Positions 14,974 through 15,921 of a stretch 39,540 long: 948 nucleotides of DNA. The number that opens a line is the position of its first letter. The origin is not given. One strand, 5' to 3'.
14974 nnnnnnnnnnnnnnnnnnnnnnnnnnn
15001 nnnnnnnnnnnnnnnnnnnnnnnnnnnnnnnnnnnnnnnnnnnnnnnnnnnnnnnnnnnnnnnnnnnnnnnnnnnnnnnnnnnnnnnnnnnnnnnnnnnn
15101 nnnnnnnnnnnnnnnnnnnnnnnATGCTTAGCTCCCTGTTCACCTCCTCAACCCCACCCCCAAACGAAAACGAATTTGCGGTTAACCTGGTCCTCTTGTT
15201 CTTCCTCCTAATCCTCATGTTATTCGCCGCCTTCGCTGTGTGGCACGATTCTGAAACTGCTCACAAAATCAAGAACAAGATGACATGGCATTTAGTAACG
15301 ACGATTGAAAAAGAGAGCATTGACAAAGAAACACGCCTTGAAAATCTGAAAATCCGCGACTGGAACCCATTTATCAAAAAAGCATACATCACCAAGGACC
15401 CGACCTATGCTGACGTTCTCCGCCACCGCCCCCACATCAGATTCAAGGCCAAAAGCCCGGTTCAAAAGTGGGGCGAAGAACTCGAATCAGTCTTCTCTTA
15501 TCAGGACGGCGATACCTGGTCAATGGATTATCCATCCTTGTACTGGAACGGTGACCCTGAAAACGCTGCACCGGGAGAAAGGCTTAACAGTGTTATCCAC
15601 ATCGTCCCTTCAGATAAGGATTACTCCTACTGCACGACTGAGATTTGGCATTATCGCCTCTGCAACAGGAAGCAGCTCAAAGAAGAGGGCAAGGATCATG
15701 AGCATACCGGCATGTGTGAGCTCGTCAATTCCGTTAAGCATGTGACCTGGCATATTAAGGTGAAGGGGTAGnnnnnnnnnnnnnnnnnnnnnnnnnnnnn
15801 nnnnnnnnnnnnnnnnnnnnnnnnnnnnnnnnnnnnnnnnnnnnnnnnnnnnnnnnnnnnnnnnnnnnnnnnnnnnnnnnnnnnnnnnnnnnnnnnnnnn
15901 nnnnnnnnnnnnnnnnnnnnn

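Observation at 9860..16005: Three paralogous membrane-anchored Cys/His-rich proteins, each paired with tiny membrane proteins; two sit in duplicated promoter-gene-terminator modules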

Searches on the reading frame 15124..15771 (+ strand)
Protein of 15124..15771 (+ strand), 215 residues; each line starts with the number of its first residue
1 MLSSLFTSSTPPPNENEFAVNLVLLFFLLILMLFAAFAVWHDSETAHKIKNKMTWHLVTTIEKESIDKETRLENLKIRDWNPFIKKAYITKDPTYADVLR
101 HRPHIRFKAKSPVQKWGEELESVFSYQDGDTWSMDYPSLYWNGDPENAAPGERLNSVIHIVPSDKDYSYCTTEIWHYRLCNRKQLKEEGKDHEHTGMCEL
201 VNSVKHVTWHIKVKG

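Call 5: search_protein_families(library=pfam, proteins=[window:15124-15771:+], max_evalue=0.1)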
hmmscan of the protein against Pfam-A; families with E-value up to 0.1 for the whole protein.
window:15124-15771:+ (215 aa): 0 families

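Call 25: predict_structure(alignment_id=A2)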
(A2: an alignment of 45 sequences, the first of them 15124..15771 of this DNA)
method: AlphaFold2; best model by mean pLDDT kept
length: 215 residues; sequences in the alignment: 45
mean_pLDDT: 75.0   pTM: 0.57
mean pLDDT of the five models: 75.0, 56.5, 53.3, 47.2, 45.6
residues with pLDDT >= 90: 31; 70-90: 117; 50-70: 55; < 50: 12
segments of 3 or more residues with pLDDT < 50: 1-9, 47-49
pLDDT, mean of each block of 10 residues (from residue 1): 44 70 90 78 51 66 79 84 87 90 79 59 82 71 53 72 92 83 81 73 83 85
secondary structure, 60 per line:
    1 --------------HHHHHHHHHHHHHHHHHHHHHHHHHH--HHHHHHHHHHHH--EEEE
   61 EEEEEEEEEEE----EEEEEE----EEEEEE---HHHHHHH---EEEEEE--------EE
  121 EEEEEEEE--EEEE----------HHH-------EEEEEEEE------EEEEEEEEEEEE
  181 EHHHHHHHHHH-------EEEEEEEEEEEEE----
elements in order: H15-40 H43-54 E57-71 E76-81 E86-91 H95-101 E105-110 E119-128 E131-134 E155-162 E169-181 H182-191 E199-211

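Call 28: search_protein_representatives(alignment_id=A2)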
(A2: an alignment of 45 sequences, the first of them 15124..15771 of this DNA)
Query: 45 sequences, 206 profile positions. Proteins with E-value up to 0.001 (for the whole library): 19; up to 1e-10: 12; up to 1e-30: 9. The best 19 are listed.
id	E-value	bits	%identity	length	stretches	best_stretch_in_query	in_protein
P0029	5.0e-96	336.6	-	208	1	1-204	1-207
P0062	5.7e-74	264.5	-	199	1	24-204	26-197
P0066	5.4e-67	241.7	-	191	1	10-205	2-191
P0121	4.7e-53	196.2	-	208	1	26-204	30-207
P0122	7.5e-44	166.2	-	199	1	1-144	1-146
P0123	2.2e-40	154.8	-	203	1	22-204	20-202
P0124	1.7e-36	142.1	-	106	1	122-205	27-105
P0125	5.7e-36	140.4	-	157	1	112-205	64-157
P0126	4.2e-32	127.8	-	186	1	11-204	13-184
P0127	5.3e-30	120.9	-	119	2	142-205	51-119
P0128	2.4e-28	115.5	-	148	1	6-116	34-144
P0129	2.5e-17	79.5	-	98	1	10-104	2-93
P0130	1.3e-10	57.6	-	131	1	9-79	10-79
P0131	2.4e-09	53.4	-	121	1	6-67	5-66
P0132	8.2e-08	48.5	-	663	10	119-186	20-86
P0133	5.6e-06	42.5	-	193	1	111-203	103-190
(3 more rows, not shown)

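Call 31: find_encoding_contigs(protein=P0133, flank=10000, max_places=4)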
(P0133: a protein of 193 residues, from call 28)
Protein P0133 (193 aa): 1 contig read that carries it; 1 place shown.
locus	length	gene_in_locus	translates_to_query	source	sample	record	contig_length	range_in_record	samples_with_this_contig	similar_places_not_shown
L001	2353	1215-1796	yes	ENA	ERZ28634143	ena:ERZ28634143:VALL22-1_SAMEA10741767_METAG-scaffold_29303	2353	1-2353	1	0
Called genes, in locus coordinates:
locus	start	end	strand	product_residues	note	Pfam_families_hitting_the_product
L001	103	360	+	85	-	-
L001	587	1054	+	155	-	-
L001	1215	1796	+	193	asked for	-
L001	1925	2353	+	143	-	?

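Call 32: find_encoding_contigs(protein=P0123, flank=10000, max_places=4)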
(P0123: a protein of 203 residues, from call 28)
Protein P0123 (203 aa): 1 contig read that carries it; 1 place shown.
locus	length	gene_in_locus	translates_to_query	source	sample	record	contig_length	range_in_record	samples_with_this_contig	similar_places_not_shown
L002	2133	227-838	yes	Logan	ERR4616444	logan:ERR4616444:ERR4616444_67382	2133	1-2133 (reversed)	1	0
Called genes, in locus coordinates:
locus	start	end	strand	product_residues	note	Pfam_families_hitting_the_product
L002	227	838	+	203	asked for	-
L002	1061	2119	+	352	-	-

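Call 33: find_encoding_contigs(protein=P0126, flank=10000, max_places=4)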
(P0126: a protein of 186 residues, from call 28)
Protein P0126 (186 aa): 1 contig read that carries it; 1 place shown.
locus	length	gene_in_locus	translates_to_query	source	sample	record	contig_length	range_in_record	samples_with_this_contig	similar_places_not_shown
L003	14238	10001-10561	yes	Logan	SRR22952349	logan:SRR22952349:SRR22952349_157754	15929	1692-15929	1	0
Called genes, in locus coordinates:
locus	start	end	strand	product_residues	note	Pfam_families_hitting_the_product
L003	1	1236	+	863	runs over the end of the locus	PF01580:FtsK_SpoIIIE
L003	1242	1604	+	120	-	-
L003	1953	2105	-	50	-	-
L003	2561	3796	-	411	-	-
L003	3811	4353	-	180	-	-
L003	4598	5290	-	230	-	PF08808:RES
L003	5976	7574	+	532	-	-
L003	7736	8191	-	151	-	-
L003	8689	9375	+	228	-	-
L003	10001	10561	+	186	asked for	-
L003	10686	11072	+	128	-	-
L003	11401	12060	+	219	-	PF00142:Fer4_NifH (weak), PF01656:CbiA, PF06564:CBP_BcsQ (faint), PF07015:VirC1, PF09140:MipZ (weak), PF10609:ParA, PF13614:AAA_31, PF09140:MipZ (weak)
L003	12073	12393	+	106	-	-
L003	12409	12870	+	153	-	-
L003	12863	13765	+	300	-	-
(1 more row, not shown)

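Call 37: search_protein_families(library=padloc, proteins=[window:15124-15771:+], max_evalue=0.1)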
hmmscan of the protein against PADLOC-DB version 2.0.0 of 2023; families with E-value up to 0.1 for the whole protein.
window:15124-15771:+ (215 aa): 0 families

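Call 38: search_protein_families(library=phrogs, proteins=[window:15124-15771:+], max_evalue=0.1)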
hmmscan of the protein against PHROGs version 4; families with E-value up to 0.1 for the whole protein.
window:15124-15771:+ (215 aa): 0 families

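Call 39: search_solved_structures(query=A2, max_evalue=10)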
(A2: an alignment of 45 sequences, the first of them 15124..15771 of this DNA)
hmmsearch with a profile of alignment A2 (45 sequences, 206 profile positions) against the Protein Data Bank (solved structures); distinct sequences matched with E-value up to 10: 5.
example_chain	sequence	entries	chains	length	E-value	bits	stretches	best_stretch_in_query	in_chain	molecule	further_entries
8aiw_B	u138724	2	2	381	1.4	11.8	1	49-107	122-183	Cag pathogenicity island protein (Cag19)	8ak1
9khy_G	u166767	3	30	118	2.1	11.2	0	112-136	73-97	Tail tube protein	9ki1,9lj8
1olq_A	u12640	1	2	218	2.5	10.9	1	118-151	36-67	ENDO-BETA-1,4-GLUCANASE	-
1h8v_A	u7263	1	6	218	2.5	10.9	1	118-151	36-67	ENDO-BETA-1,4-GLUCANASE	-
1oa2_A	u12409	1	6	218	3.1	10.6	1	118-151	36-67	ENDO-BETA-1,4-GLUCANASE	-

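Call 46: find_related_loci(query=A2, collection=genome_contigs, flank=10000)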
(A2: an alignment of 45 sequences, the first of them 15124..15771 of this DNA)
Query A2 (215 aa) in genome_contigs; peptide patterns used: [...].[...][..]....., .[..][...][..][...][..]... (x = any residue, [..] = any of these).
21 stretches matched a pattern; 1 encode a relative of the query (tblastn E <= 1e-3); 1 distinct loci.
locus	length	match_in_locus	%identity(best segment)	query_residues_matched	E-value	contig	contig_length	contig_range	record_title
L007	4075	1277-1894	80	1-212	8e-114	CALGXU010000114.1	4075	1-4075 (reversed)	MAG TPA_asm: uncultured Rothia sp. isolate ERR1474584_bin.55_CONCOCT_v1.1_MAG genome assembly, contig: ERZ651103.2857, w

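Call 63: search_protein_families(library=ncbifam, proteins=[window:15124-15771:+], max_evalue=0.01)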
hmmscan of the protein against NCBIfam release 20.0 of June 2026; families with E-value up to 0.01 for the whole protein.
window:15124-15771:+ (215 aa): 0 families

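Call 64: search_dna_similar(query=window:15124-15768:+, collection=plasmids, mode=protein, max_evalue=0.01)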
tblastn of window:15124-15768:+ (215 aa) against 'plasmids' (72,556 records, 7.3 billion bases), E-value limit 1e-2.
No match.

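Call 65: search_dna_similar(query=window:15124-15768:+, collection=phages, mode=protein, max_evalue=0.01)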
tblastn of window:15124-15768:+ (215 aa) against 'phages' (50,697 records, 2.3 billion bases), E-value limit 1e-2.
No match.

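Call 86: find_related_loci(query=A2, collection=metagenome_contigs, flank=6000)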
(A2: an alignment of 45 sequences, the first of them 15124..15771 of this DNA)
Query A2 (215 aa) in metagenome_contigs; peptide patterns used: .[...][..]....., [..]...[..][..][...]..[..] (x = any residue, [..] = any of these).
105 stretches matched a pattern; 49 encode a relative of the query (tblastn E <= 1e-3); 47 distinct loci.
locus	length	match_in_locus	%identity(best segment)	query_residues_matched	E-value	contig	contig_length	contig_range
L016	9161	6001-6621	92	9-215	5e-121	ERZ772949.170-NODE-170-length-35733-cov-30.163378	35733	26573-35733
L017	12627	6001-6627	91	5-215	2e-120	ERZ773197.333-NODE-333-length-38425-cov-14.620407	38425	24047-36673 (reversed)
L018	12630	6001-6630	89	1-212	5e-120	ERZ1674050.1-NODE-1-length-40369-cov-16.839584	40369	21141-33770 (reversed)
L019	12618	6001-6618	80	1-212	1e-110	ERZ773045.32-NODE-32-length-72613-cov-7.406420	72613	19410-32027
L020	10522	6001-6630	81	1-212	1e-109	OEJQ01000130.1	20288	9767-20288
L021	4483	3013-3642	79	1-212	7e-105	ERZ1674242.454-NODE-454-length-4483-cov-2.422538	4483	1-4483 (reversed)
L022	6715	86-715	79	1-212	2e-103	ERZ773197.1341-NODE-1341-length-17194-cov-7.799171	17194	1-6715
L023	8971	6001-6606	77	7-212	2e-98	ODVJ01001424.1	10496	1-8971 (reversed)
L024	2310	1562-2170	70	11-212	7e-99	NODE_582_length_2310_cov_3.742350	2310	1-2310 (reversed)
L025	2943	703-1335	69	1-215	4e-95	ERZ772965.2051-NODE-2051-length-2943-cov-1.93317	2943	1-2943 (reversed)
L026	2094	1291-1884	73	16-215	3e-97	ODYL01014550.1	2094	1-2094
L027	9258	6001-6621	70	5-212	2e-92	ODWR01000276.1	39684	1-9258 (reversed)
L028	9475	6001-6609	68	5-212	2e-91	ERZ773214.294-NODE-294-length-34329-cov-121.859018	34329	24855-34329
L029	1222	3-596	69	12-212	2e-97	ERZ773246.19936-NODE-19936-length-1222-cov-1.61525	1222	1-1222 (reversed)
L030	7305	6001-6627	69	5-215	2e-88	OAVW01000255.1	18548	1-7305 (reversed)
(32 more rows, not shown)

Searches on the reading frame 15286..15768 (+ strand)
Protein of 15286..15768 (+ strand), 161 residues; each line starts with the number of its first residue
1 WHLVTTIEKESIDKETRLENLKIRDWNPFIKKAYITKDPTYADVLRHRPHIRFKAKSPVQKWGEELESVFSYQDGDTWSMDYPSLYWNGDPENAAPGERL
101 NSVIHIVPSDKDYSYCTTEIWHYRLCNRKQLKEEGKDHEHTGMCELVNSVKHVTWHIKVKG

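Call 43: predict_structure(alignment_id=A4)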
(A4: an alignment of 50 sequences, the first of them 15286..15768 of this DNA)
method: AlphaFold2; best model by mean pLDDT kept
length: 161 residues; sequences in the alignment: 50
mean_pLDDT: 79.9   pTM: 0.71
mean pLDDT of the five models: 79.9, 58.1, 57.9, 47.9, 42.9
residues with pLDDT >= 90: 36; 70-90: 92; 50-70: 33; < 50: 0
segments of 3 or more residues with pLDDT < 50: none
pLDDT, mean of each block of 10 residues (from residue 1): 80 80 87 91 91 69 70 89 61 55 89 89 84 77 77 90 66
secondary structure, 60 per line:
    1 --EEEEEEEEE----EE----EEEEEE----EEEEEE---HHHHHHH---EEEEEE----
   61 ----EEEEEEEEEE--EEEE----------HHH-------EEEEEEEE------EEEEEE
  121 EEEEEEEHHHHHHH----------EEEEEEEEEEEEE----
elements in order: E3-11 E22-27 E32-37 H41-47 E51-56 E65-74 E77-80 E101-108 E115-127 H128-134 E145-157

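Call 55: fold_search(model_id=the predicted structure, library=viral)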
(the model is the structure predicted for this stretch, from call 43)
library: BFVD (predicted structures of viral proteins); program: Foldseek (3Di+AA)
matches with E <= 10: 175; with E <= 0.001: 0
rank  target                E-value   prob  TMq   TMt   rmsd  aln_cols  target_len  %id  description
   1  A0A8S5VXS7            3.1e-01  0.08  0.17  0.15  11.7       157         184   10  Uncharacterized protein [Ackermannviridae sp.]
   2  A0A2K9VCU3            4.9e-01  0.16  0.18  0.19  10.6       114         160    8  Uncharacterized protein [Lactobacillus phage Bacchae]
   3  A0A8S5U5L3            5.8e-01  0.11  0.20  0.05  15.1       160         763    5  Uncharacterized protein [Podoviridae sp. cthJQ11]
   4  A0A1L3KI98            7.3e-01  0.01  0.11  0.07  28.7       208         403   11  Maturation protein [Beihai levi-like virus 21]
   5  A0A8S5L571            7.7e-01  0.06  0.18  0.21  13.6       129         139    7  Coat protein [ssRNA phage SRR7976310_8]
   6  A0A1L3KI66            8.6e-01  0.09  0.20  0.21   9.5       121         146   13  Uncharacterized protein [Beihai levi-like virus 9]
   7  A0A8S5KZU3            9.1e-01  0.06  0.18  0.22  10.1       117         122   10  Coat protein [ssRNA phage SRR5466725_22]
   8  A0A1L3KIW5            1.0e+00  0.13  0.22  0.27   8.4       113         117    7  Uncharacterized protein [Wenling levi-like virus 1]
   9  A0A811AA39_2          1.0e+00  0.03  0.15  0.04  13.2       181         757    7  (no name in the UniProt tables at hand)
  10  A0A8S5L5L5            1.1e+00  0.10  0.23  0.27   8.8       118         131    8  Coat protein [ssRNA phage SRR6960509_11]
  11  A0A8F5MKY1            1.1e+00  0.07  0.20  0.21  16.6       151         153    9  Coat protein [Grapevine-associated levi-like virus 1]
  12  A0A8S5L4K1            1.2e+00  0.04  0.16  0.20  14.5       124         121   10  Coat protein [ssRNA phage SRR5466337_3]
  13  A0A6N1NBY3            1.2e+00  0.03  0.15  0.17  17.8       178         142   10  Phosphatidylethanolamine-binding protein-like protein [Tupanvirus deep ocean]
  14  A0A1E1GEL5            1.3e+00  0.04  0.13  0.16  18.3       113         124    9  (no name in the UniProt tables at hand)
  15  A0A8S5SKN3            1.3e+00  0.04  0.14  0.08  19.2       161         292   11  Ribonuclease HI [Phage sp. ctgh419]
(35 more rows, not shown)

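Call 82: search_protein_families(library=ncbifam, alignment_id=A4, max_evalue=0.5)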
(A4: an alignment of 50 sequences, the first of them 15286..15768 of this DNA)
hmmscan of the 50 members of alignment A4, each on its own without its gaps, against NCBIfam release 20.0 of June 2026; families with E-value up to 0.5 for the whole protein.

A. member 1, window:15286-15768:+ (161 aa): 0 families

B. families by the number of members that match (of 50 scanned): 18 families
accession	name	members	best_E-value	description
TIGR02344.1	chap_CCT_gamma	5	0.0017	T-complex protein 1 subunit gamma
NF006039.0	PRK08182.1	5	0.0094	single-stranded DNA-binding protein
TIGR03758.1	conj_TIGR03758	3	0.0027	TIGR03758 family integrating conjugative element protein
NF008131.0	PRK10879.1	3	0.067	Xaa-Pro aminopeptidase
NF058541.1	SusR_regulator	2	0.017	SusR family glycan utilization regulator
NF052531.1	Strep_LiaS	2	0.037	envelope stress sensor histidine kinase LiaS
NF011424.0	PRK14851.1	2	0.042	hypothetical protein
NF058555.1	TransRegCdrSHalo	2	0.14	transcriptional regulator CdrS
NF033218.1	anchor_AmaP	1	0.0069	alkaline shock response membrane anchor protein AmaP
NF042931.1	SAG1386_EF1546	1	0.015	SAG1386/EF1546 family surface-associated protein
TIGR03141.1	cytochro_ccmD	1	0.047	heme exporter protein CcmD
NF009347.0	PRK12705.1-4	1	0.055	hypothetical protein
TIGR00054.1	TIGR00054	1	0.11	RIP metalloprotease RseP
TIGR04147.1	GGGPS_Halobact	1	0.12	phosphoglycerol geranylgeranyltransferase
NF041768.1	acyl_LnsB_CPBP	1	0.12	CPBP family lipoprotein N-acylation protein LnsB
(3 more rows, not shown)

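Call 92: find_related_loci(query=A4, collection=viral_contigs, flank=8000)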
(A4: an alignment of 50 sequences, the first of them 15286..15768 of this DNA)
Query A4 (161 aa) in viral_contigs; peptide patterns used: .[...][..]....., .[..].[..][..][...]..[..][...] (x = any residue, [..] = any of these).
47 stretches matched a pattern, but none encodes a relative of the query by tblastn (E <= 1e-3).
